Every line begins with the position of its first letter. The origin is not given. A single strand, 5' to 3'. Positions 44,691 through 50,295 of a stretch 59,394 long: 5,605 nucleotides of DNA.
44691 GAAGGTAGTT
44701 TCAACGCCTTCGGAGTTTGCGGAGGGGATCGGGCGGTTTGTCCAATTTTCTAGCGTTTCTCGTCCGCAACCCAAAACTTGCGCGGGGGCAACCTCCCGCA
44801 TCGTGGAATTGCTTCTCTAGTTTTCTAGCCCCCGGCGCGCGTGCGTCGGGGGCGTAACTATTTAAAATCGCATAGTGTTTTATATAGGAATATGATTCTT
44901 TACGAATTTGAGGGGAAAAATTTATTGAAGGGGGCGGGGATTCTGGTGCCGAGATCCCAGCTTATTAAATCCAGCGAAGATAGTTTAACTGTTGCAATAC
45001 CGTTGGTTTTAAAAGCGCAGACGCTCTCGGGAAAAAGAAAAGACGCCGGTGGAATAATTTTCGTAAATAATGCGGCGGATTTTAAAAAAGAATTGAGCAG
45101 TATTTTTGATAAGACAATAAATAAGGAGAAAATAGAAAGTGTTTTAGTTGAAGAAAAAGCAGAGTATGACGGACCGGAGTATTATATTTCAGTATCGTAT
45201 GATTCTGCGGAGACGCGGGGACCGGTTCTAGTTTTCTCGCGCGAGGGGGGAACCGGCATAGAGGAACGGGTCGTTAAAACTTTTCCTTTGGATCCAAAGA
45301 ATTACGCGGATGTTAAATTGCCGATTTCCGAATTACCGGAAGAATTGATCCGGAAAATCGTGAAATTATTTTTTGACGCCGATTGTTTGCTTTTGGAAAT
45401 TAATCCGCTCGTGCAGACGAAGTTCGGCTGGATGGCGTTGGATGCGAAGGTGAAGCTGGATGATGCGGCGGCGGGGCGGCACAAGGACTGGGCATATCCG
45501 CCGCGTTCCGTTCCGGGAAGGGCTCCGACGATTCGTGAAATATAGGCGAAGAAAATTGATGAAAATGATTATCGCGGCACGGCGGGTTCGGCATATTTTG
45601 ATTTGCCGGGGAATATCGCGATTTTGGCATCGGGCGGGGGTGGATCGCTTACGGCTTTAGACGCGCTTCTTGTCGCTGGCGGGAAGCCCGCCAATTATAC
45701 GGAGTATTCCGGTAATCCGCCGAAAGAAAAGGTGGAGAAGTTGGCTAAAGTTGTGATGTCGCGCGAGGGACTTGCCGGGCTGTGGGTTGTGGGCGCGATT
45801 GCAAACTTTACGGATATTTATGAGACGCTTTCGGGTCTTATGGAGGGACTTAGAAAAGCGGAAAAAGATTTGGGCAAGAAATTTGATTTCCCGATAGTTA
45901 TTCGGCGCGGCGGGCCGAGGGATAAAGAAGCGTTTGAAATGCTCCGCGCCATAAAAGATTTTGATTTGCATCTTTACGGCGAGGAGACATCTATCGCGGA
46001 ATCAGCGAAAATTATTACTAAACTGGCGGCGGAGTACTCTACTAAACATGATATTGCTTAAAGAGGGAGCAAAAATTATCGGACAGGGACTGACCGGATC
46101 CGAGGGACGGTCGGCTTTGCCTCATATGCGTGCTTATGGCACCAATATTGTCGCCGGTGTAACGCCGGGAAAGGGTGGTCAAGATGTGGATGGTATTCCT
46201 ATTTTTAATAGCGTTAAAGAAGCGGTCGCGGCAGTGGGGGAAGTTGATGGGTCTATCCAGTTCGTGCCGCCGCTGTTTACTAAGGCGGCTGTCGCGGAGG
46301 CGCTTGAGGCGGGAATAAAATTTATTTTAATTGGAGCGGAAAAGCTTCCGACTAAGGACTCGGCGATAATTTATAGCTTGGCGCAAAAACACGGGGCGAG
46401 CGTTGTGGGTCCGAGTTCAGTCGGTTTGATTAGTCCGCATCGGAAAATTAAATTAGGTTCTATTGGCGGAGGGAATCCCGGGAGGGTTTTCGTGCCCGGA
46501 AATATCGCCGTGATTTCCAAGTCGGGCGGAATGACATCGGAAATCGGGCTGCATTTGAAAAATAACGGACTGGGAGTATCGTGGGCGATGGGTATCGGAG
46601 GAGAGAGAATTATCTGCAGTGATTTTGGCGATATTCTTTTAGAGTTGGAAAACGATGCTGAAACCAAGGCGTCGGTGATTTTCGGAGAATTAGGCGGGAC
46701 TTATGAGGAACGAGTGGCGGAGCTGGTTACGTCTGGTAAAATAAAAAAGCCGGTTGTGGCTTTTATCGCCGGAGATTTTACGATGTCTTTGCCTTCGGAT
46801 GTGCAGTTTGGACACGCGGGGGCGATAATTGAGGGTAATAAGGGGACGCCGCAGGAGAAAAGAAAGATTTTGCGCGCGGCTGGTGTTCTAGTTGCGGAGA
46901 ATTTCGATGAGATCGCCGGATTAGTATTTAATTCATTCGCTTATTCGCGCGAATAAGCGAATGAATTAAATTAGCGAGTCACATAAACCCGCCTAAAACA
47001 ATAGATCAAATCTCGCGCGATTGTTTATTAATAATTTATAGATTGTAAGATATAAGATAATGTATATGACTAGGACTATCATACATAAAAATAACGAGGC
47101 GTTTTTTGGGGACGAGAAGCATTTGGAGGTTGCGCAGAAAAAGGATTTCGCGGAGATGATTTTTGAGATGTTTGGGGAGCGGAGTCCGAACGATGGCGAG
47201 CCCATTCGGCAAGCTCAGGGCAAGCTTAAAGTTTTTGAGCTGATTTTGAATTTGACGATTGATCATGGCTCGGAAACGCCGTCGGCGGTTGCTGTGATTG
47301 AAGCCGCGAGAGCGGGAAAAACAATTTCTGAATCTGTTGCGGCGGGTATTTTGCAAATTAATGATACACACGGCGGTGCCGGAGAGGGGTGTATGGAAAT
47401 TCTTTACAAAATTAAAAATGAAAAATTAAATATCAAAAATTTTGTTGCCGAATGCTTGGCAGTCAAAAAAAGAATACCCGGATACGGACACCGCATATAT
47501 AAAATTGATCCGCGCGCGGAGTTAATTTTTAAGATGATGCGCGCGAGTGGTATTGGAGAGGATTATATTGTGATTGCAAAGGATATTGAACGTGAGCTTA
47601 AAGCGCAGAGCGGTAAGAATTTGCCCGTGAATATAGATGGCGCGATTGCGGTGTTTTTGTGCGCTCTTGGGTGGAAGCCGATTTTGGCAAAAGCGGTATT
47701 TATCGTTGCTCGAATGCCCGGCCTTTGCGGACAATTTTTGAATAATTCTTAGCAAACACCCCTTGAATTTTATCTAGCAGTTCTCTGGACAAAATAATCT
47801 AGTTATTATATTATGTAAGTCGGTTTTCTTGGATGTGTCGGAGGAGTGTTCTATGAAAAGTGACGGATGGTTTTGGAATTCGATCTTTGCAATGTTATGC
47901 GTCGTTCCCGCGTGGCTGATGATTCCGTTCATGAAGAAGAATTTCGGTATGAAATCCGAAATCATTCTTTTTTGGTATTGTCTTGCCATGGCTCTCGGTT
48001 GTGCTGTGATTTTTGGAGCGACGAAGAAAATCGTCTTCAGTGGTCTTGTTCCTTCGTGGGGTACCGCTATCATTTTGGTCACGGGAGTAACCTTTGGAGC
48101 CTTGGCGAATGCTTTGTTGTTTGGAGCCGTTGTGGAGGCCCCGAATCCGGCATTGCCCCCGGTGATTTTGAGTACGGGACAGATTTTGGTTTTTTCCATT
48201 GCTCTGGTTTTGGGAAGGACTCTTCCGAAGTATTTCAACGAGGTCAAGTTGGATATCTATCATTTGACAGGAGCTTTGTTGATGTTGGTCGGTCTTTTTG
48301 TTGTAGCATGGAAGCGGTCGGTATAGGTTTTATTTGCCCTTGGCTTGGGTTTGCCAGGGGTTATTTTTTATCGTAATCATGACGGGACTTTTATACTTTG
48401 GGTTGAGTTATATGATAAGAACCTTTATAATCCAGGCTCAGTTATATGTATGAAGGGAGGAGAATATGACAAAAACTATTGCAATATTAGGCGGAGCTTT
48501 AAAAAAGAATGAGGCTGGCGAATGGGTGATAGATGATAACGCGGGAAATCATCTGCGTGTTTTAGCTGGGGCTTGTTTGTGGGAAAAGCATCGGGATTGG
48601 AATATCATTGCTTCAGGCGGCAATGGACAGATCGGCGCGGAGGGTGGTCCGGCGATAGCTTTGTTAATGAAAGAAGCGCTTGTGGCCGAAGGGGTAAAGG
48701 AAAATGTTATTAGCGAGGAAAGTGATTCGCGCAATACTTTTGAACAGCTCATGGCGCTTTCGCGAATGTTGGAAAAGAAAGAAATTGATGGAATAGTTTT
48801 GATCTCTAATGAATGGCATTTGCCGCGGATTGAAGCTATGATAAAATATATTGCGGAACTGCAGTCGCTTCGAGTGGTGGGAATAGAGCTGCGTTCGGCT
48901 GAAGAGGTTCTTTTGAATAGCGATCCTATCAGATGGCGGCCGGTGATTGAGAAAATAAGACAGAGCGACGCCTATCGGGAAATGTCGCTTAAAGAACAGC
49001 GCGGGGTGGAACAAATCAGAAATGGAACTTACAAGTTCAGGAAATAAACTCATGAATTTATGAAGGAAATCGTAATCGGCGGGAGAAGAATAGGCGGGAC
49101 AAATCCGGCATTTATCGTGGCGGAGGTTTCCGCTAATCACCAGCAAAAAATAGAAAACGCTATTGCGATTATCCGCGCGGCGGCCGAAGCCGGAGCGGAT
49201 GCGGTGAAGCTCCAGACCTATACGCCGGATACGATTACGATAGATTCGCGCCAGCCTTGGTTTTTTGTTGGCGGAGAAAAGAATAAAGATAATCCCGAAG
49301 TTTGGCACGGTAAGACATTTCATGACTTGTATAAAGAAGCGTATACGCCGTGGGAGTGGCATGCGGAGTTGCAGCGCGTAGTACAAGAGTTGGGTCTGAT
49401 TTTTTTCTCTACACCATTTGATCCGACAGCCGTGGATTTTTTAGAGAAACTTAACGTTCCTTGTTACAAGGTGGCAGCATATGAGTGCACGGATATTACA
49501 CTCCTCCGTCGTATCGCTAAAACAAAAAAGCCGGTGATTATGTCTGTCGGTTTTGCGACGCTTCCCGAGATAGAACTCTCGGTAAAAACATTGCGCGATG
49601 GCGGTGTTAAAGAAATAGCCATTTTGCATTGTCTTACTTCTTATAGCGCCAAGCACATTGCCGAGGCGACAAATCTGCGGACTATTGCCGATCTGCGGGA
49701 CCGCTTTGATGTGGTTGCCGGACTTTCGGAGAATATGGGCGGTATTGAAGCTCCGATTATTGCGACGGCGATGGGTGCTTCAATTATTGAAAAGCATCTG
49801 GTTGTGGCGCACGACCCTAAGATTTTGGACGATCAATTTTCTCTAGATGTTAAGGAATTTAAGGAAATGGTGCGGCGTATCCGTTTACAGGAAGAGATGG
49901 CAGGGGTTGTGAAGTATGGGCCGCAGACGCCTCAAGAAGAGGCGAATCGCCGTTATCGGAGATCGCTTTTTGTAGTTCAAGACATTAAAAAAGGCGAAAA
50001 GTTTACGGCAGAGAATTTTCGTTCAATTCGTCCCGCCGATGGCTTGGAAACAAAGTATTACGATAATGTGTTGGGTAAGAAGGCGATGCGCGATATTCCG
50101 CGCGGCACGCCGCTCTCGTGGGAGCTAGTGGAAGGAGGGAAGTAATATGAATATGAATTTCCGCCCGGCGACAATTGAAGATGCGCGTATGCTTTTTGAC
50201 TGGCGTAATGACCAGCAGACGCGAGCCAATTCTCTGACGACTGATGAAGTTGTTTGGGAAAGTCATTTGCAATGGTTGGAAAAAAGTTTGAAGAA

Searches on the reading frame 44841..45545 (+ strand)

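Call 54: search_protein_families(library=pfam, proteins=[window:44841-45545:+], max_evalue=0.00001)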
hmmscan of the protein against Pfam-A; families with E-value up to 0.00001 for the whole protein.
window:44841-45545:+ (234 aa): 3 families
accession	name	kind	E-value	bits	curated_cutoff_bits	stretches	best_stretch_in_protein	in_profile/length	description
PF08442.15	ATP-grasp_2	-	1.9e-22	80.3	29.5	1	20-146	2-137/202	ATP-grasp domain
PF13549.11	ATP-grasp_5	-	7.4e-12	45.5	27.6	1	18-159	8-154/221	ATP-grasp domain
PF24948.1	Citrate_synth_N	-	2.3e-10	40.7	83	1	52-211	51-225/232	ATP-citrate synthase ATP-grasp domain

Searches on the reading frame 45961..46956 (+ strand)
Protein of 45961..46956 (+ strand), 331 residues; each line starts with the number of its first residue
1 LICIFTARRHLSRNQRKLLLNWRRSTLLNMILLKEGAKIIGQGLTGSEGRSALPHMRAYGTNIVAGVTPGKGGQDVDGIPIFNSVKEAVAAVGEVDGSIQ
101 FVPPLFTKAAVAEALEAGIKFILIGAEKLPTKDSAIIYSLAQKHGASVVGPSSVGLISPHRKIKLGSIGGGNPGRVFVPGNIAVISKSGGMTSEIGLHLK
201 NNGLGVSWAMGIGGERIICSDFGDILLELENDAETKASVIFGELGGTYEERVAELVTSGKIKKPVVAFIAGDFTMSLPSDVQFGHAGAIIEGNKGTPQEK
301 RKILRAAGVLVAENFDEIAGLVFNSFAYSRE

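Call 54: search_protein_families(library=pfam, proteins=[window:45961-46956:+], max_evalue=0.00001)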
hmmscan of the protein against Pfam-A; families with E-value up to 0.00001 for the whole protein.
window:45961-46956:+ (331 aa): 3 families
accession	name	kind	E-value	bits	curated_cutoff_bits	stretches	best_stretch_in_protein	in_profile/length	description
PF02629.25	CoA_binding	-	2.8e-20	73.3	22.3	1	39-126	8-95/97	CoA binding domain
PF13607.11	Succ_CoA_lig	-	3.2e-11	43.6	27.4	1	179-320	1-133/138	Succinyl-CoA ligase like flavodoxin domain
PF00549.24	Ligase_CoA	-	6.2e-10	39.7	24.5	1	185-309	1-127/128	CoA-ligase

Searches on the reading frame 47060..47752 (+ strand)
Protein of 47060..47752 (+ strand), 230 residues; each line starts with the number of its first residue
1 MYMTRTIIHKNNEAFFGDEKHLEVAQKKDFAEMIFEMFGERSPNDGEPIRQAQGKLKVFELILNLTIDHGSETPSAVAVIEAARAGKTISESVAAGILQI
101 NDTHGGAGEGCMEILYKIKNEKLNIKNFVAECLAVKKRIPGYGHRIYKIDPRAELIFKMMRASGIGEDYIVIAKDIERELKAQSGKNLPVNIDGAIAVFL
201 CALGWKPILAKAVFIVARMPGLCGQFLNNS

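Call 54: search_protein_families(library=pfam, proteins=[window:47060-47752:+], max_evalue=0.00001)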
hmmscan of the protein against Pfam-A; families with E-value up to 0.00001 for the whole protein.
window:47060-47752:+ (230 aa): 1 family
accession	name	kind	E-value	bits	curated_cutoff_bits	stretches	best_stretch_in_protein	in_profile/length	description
PF00285.26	Citrate_synt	-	7.2e-31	107.9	27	1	17-228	137-346/357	Citrate synthase, C-terminal domain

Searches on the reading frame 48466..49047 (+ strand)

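Call 56: search_protein_families(library=pfam, proteins=[window:48466-49047:+], max_evalue=0.00001)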
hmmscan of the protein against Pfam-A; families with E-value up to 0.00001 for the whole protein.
window:48466-49047:+ (193 aa): 1 family
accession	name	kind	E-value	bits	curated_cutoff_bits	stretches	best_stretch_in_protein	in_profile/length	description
PF02698.23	DUF218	-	1.2e-15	58.1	27.6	1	4-156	2-110/133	DUF218 domain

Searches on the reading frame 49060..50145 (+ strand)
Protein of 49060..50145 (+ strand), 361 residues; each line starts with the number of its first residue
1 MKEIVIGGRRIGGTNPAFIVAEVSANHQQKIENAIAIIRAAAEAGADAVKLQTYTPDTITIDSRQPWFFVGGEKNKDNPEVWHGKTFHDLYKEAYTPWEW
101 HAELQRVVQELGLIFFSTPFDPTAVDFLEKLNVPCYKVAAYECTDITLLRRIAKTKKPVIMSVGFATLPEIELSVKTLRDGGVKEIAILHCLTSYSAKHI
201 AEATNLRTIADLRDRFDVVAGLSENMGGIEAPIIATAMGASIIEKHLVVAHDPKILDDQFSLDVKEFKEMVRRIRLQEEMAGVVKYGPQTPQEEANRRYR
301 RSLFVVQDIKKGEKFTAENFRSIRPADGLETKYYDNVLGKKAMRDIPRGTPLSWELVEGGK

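Call 56: search_protein_families(library=pfam, proteins=[window:49060-50145:+], max_evalue=0.00001)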
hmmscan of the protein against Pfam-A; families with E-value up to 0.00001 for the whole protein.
window:49060-50145:+ (361 aa): 2 families
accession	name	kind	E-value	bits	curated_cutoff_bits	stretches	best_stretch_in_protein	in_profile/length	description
PF03102.20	NeuB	-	3.9e-73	246.3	22.1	1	37-283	1-238/241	NeuB family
PF08666.17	SAF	-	5.4e-13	49.7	21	1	300-357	1-62/63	SAF domain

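Call 69: search_protein_families(library=ncbifam, proteins=[window:49060-50145:+], max_evalue=1e-10)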
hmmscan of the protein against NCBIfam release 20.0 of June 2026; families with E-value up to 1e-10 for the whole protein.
window:49060-50145:+ (361 aa): 2 families
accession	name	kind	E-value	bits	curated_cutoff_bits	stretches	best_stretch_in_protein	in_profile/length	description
TIGR03586.1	PseI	equivalog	8e-125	416.4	340.25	1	17-352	2-327/327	pseudaminic acid synthase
TIGR03569.1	NeuB_NnaB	equivalog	8.8e-76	255.1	399.65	1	18-350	2-327/329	N-acetylneuraminate synthase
